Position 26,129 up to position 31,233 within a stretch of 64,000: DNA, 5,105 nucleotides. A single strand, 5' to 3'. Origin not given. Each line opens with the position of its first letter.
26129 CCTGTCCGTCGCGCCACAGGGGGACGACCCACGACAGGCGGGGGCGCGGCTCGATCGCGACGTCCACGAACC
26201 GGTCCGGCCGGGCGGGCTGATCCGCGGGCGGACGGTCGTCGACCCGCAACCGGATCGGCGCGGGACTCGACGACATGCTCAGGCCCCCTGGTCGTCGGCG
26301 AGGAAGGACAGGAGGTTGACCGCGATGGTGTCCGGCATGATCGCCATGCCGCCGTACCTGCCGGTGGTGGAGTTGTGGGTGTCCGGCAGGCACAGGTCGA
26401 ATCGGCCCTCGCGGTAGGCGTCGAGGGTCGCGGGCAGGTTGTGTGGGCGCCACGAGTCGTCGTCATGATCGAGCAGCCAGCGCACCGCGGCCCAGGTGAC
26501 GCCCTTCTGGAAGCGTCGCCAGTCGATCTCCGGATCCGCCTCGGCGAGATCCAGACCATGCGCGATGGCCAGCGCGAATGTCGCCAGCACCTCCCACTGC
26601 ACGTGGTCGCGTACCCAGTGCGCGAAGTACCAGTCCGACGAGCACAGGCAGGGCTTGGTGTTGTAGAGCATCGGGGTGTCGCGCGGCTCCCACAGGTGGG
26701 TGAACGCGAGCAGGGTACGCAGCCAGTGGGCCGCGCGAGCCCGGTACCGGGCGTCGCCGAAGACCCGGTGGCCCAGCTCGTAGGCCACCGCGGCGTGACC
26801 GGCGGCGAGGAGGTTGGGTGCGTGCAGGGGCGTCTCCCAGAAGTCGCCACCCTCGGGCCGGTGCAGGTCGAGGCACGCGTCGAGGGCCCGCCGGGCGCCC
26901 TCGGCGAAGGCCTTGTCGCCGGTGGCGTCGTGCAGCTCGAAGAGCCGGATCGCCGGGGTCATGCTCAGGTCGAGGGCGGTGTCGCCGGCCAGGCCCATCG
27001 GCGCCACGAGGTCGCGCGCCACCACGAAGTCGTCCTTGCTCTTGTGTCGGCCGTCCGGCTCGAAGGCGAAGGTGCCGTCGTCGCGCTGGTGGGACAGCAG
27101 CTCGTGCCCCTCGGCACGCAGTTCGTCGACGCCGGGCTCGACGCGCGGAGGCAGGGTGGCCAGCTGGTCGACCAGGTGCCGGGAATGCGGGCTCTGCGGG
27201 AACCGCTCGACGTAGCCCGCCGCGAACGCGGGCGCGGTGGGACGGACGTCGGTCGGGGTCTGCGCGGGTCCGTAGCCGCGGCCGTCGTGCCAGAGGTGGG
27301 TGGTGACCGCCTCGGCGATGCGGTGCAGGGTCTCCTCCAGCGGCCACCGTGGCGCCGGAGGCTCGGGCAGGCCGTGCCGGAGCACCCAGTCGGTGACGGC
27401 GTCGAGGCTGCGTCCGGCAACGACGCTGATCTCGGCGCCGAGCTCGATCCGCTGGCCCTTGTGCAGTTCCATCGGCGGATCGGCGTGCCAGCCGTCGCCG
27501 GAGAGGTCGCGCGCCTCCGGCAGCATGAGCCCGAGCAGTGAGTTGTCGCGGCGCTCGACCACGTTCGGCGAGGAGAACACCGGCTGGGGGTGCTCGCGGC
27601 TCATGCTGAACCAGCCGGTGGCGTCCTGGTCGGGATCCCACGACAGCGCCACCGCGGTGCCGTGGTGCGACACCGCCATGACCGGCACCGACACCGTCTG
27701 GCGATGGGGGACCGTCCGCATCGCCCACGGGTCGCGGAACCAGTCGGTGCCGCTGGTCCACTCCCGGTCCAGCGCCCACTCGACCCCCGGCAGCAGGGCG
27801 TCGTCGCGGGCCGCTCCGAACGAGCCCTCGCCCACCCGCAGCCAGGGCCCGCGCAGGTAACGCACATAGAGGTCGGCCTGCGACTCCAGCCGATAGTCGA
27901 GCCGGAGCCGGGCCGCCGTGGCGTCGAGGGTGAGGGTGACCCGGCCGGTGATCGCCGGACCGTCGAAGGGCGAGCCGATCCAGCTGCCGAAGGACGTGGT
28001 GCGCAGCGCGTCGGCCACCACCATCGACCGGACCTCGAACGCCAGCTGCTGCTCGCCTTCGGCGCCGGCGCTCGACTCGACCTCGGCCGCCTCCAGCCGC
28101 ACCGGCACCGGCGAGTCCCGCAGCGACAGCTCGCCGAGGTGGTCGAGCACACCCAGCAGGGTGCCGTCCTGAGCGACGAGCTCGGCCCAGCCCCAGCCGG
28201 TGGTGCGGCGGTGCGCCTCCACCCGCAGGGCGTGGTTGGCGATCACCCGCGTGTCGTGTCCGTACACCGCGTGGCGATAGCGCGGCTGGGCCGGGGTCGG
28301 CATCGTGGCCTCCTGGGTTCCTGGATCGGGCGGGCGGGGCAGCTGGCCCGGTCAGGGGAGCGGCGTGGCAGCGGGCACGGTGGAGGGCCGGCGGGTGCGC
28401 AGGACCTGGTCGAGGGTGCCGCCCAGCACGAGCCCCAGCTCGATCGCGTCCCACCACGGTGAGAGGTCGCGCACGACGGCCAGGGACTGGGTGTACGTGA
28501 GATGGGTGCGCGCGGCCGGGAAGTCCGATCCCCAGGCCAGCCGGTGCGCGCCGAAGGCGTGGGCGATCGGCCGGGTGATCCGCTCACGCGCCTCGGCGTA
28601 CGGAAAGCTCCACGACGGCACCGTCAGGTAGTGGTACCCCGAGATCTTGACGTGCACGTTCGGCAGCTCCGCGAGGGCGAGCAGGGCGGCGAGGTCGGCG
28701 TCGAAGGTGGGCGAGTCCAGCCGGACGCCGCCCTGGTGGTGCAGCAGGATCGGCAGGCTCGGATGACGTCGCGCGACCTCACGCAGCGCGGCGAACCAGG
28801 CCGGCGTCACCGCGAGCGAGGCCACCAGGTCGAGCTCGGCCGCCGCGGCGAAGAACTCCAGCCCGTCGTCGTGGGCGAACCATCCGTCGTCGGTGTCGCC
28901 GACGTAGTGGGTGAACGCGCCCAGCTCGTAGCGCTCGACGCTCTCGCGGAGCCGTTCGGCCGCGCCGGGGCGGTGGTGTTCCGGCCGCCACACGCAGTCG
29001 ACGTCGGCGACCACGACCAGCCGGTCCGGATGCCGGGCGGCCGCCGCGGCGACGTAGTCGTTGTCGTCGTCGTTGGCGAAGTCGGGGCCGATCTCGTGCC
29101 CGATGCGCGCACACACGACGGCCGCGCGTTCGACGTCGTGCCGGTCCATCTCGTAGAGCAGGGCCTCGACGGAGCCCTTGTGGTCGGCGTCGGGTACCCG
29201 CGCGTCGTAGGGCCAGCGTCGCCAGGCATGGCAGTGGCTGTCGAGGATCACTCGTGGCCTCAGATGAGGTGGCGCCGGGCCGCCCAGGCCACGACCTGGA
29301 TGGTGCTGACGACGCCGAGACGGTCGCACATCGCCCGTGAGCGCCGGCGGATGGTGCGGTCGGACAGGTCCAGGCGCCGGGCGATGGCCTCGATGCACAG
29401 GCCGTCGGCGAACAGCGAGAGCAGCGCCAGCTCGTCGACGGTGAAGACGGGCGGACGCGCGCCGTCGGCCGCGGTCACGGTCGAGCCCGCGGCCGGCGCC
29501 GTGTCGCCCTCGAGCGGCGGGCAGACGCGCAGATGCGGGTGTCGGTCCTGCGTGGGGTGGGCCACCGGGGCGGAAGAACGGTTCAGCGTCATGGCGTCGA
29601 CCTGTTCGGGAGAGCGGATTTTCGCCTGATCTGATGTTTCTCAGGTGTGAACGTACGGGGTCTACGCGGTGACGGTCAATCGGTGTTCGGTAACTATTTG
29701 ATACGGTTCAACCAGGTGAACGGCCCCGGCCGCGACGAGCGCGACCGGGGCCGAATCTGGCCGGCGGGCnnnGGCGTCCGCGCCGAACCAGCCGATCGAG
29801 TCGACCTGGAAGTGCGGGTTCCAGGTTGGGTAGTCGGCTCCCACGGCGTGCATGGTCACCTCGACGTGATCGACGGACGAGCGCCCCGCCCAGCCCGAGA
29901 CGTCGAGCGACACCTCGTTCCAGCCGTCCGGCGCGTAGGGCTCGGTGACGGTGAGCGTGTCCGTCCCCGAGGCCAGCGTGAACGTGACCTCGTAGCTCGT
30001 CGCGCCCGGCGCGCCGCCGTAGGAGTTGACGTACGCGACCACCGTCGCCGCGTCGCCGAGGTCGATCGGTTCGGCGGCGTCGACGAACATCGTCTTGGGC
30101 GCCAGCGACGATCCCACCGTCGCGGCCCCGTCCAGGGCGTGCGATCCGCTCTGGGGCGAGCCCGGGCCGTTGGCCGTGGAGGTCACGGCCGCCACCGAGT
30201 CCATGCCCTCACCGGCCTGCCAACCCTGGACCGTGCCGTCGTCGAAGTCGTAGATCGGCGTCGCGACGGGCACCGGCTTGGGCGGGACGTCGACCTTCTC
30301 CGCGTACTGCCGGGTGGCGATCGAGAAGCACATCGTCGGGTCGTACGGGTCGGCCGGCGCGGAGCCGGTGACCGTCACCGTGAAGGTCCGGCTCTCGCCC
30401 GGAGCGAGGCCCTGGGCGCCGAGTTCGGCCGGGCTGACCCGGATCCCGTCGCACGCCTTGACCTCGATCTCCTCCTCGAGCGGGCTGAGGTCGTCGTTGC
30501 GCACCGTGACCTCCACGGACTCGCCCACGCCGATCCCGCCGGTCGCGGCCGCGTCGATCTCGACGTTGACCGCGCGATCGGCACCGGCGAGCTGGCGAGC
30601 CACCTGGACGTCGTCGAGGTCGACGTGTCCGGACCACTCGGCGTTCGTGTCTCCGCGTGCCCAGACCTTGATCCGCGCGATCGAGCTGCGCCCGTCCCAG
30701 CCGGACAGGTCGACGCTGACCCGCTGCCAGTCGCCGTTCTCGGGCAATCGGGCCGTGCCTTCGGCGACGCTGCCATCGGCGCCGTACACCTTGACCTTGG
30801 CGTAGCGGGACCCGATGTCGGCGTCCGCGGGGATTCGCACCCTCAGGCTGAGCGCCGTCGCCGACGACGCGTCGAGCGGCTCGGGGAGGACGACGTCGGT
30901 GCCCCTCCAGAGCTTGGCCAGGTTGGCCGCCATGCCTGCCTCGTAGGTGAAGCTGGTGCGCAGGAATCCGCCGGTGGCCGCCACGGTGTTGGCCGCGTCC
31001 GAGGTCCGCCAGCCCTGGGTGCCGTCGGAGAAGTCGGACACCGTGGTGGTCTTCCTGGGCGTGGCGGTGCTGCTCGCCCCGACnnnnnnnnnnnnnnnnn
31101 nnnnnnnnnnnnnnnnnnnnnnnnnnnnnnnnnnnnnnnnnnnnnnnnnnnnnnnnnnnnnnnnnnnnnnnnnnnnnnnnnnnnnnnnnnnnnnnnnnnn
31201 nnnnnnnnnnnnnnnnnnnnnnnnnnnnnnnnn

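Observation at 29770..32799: Secreted 1009-aa clan-GH-A-like enzyme under the rhamnose operator: likely the extracellular depolymerase of the system, substrate unknown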

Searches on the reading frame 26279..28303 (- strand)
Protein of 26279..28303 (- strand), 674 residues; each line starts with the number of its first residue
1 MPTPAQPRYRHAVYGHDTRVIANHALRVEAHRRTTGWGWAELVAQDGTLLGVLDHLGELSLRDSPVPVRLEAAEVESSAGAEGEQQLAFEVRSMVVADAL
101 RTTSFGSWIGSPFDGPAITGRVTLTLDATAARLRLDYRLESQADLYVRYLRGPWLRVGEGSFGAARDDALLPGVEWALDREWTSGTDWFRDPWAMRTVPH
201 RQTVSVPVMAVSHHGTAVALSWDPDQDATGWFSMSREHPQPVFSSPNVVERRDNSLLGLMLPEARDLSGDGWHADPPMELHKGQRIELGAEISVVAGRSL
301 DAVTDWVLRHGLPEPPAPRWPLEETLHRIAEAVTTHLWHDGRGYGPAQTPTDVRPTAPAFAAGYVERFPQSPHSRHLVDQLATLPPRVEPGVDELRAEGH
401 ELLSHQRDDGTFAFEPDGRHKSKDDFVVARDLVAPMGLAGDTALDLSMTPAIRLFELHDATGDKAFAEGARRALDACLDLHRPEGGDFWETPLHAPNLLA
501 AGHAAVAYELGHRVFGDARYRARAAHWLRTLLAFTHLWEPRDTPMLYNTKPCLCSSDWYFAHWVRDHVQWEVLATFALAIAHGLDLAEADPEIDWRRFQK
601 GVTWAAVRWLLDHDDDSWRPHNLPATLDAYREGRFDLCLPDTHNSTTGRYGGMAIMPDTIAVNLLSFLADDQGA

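Call 10: search_protein_families(library=pfam, proteins=[window:26279-28303:-], max_evalue=0.001)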
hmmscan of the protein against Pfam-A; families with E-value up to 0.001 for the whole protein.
window:26279-28303:- (674 aa): 0 families

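Call 47: search_solved_structures(query=window:26279-28303:-, max_evalue=1)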
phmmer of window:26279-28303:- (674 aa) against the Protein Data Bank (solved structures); distinct sequences matched with E-value up to 1: 2.
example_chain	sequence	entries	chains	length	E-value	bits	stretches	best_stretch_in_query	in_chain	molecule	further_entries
7n27_A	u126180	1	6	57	0.11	14.3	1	584-624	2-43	Isoform 2 of Chromodomain Y-like protein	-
2dnt_A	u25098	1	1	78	0.26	13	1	585-624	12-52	Chromodomain protein, Y chromosome-like, isoform b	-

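Call 61: search_protein_families(library=pfam, proteins=[window:26279-28303:-], max_evalue=10)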
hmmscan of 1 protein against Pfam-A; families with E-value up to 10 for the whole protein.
window:26279-28303:- (674 aa): 0 families

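Call 62: find_homologous_proteins(query=window:26279-28303:-, max_evalue=0.00001)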
Query window:26279-28303:- (674 aa): 409 proteins with E <= 0.00001 among 8000 candidates; the best 120 are listed.
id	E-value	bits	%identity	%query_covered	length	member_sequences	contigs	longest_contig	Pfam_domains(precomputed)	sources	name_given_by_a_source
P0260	0.0e+0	1570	100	100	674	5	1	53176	-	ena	-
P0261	0.0e+0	1238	79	100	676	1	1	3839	-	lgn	-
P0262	0.0e+0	1205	77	99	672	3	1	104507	-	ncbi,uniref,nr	ncbi:hypothetical protein [Jiangella rhizosphaerae]|uniref:Uncharacterized protein n=1 Tax=Jiangella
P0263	0.0e+0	1156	75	98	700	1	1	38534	-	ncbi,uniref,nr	ncbi:hypothetical protein [Jiangella asiatica]|uniref:Uncharacterized protein n=1 Tax=Jiangella asia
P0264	7.5e-282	955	63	99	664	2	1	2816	-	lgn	-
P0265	3.2e-268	910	59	98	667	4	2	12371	-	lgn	-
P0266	2.5e-266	904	58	98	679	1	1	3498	-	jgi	jgi:hypothetical protein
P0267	1.5e-263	895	59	99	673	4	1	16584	-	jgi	jgi:hypothetical protein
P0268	3.9e-263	893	57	98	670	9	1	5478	-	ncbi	-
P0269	7.6e-263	892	56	99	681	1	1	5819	-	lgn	-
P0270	1.4e-261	888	57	98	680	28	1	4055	-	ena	-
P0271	1.6e-260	885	56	98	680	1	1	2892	-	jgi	jgi:hypothetical protein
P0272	4.5e-260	883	56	98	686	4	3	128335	-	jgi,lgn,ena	-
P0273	7.2e-259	879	55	99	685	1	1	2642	-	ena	-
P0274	1.0e-258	879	55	98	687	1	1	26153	-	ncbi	-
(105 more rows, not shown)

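Call 70: find_encoding_contigs(protein=P0260, flank=3000, max_places=2)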
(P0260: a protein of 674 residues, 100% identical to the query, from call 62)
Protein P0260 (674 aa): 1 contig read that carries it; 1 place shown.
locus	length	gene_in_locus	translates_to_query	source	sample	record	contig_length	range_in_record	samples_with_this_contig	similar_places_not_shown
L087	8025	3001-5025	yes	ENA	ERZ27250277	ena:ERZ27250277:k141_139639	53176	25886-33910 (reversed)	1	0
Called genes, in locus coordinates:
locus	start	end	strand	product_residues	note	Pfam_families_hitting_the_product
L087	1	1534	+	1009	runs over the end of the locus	PF18989:DUF5722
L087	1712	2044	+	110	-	PF00196:GerE (weak)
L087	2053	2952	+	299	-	PF04909:Amidohydro_2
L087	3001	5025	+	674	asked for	-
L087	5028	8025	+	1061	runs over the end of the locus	PF25788:Ig_Rha78A_N, PF08531:Bac_rhamnosid_N, PF05592:Bac_rhamnosid, PF17389:Bac_rhamnosid6H, PF17390:Bac_rhamnosid_C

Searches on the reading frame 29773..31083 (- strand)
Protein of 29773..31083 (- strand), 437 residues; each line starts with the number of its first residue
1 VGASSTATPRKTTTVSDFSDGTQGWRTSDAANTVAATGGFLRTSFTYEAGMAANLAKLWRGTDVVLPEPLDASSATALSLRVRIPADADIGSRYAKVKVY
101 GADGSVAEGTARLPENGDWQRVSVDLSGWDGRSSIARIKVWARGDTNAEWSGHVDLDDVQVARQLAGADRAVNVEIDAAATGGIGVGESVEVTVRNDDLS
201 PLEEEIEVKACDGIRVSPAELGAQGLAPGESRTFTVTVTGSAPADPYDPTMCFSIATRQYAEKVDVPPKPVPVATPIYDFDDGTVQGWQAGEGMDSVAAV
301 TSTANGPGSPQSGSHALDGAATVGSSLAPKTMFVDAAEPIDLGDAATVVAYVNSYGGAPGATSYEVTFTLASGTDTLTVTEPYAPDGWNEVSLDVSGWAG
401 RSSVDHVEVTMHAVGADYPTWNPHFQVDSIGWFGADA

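Call 45: predict_structure(alignment_id=A2)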
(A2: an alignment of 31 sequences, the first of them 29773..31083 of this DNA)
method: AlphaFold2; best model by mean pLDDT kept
length: 437 residues; sequences in the alignment: 31
mean_pLDDT: 93.8   pTM: 0.75
mean pLDDT of the five models: 93.8, 92.4, 92.4, 92.2, 92.0
residues with pLDDT >= 90: 370; 70-90: 59; 50-70: 7; < 50: 1
segments of 3 or more residues with pLDDT < 50: none
pLDDT, mean of each block of 10 residues (from residue 1): 91 96 95 95 82 74 97 96 92 95 96 93 94 97 89 96 92 94 95 96 95 97 95 98 94 94 90 91 97 97 83 94 95 98 97 91 96 98 93 97 98 94 95 89
secondary structure, 60 per line:
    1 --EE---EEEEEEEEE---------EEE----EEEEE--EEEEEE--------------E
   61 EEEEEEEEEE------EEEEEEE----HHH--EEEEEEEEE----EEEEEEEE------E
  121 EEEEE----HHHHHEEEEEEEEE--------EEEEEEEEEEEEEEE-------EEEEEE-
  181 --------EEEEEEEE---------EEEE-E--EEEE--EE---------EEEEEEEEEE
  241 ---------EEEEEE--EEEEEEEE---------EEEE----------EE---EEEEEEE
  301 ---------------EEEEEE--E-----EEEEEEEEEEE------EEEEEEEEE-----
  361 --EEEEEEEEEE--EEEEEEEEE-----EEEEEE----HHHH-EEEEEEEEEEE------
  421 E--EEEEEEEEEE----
elements in order: E8-16 E26-28 E33-37 E40-45 E60-70 E77-83 E93-101 E106-113 E120-125 H130-134 E135-143 E152-166 E174-179 E189-196 E206-209 E214-217 E231-240 E250-255 E258-265 E275-278 E294-300 E316-321 E330-340 E347-355 E363-372 E375-383 E389-394 H399-402 E404-414 E424-433
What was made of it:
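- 30289..30564 (-): Middle beta-sandwich (Ig/FN3-like spacer), about aa 746-837. AF2 model strands E174-265 of the aa 573-1009 construct (call 45)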

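Call 49: fold_search(model_id=the predicted structure, library=pdb)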
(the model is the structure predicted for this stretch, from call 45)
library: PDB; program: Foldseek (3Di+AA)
matches with E <= 10: 1651; with E <= 0.001: 92
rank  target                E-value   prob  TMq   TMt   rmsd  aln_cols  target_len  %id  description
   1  4xup_F                1.7e-09  1.00  0.26  0.33  20.4       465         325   11  Structure of the N-terminal CBM22-1-CBM22-2 tandem domain from Paenibacillus barcinonensis Xyn10C (released 2015-06-03)
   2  4xup_A                2.7e-09  1.00  0.26  0.33  22.3       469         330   10  Structure of the N-terminal CBM22-1-CBM22-2 tandem domain from Paenibacillus barcinonensis Xyn10C (released 2015-06-03)
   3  4xup_D                4.0e-09  1.00  0.25  0.32  22.4       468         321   10  Structure of the N-terminal CBM22-1-CBM22-2 tandem domain from Paenibacillus barcinonensis Xyn10C (released 2015-06-03)
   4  4xup_B                5.2e-09  1.00  0.25  0.33  20.2       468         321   10  Structure of the N-terminal CBM22-1-CBM22-2 tandem domain from Paenibacillus barcinonensis Xyn10C (released 2015-06-03)
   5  6a48                  1.4e-07  1.00  0.26  0.18  17.3       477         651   12  Crystal structure of reelin N-terminal region (released 2019-06-19)
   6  5b4x_C                8.1e-07  1.00  0.23  0.15  22.9       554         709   10  Crystal structure of the ApoER2 ectodomain in complex with the Reelin R56 fragment (released 2017-04-26)
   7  2c26                  1.2e-06  1.00  0.29  0.46   9.3       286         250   13  Structural basis for the promiscuous specificity of the carbohydrate- binding modules from the beta-sandwich super famil (released 2005-10-18)
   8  8d8o_B                1.3e-06  1.00  0.24  0.12  16.8       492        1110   10  Cryo-EM structure of substrate unbound PAPP-A (released 2022-09-28)
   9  1wky                  1.4e-06  1.00  0.29  0.28   2.9       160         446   18  Crystal structure of alkaline mannanase from Bacillus sp. strain JAMB-602: catalytic domain and its Carbohydrate Binding (released 2005-06-15)
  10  5b4x_A                1.6e-06  1.00  0.21  0.14  24.4       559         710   10  Crystal structure of the ApoER2 ectodomain in complex with the Reelin R56 fragment (released 2017-04-26)
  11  7ufg_A                4.2e-06  1.00  0.22  0.11  16.6       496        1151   10  Cryo-EM structure of PAPP-A in complex with IGFBP5 (released 2022-09-28)
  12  8a19_A                8.1e-06  1.00  0.19  0.07  24.4       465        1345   11  Structure of a leucinostatin derivative determined by host lattice display : L1E4V1 construct (released 2022-12-07)
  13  2w91                  9.4e-06  1.00  0.21  0.16  15.7       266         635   14  Structure of a Streptococcus pneumoniae family 85 glycoside hydrolase, Endo-D. (released 2009-01-27)
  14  7ufg_B                1.1e-05  1.00  0.22  0.11  16.6       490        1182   10  Cryo-EM structure of PAPP-A in complex with IGFBP5 (released 2022-09-28)
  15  8hgh_A                1.4e-05  0.99  0.22  0.09  16.3       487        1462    9  Structure of 2:2 PAPP-A.STC2 complex (released 2023-01-11)
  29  4xup_C                1.1e-04  1.00  0.25  0.57   5.7       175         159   15  Structure of the N-terminal CBM22-1-CBM22-2 tandem domain from Paenibacillus barcinonensis Xyn10C (released 2015-06-03)
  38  4xup_E                1.6e-04  1.00  0.25  0.57   5.3       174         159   15  Structure of the N-terminal CBM22-1-CBM22-2 tandem domain from Paenibacillus barcinonensis Xyn10C (released 2015-06-03)
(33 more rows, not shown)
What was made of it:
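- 29785..30261 (-): CBM-like jelly-roll module 2, about aa 847-1005, begins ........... calls 45, 49
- On CBM59 / Pfam Mann_GBD_bact (PF21253): The fold matches 1wky, CBM22 and CBM11 (call 49).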
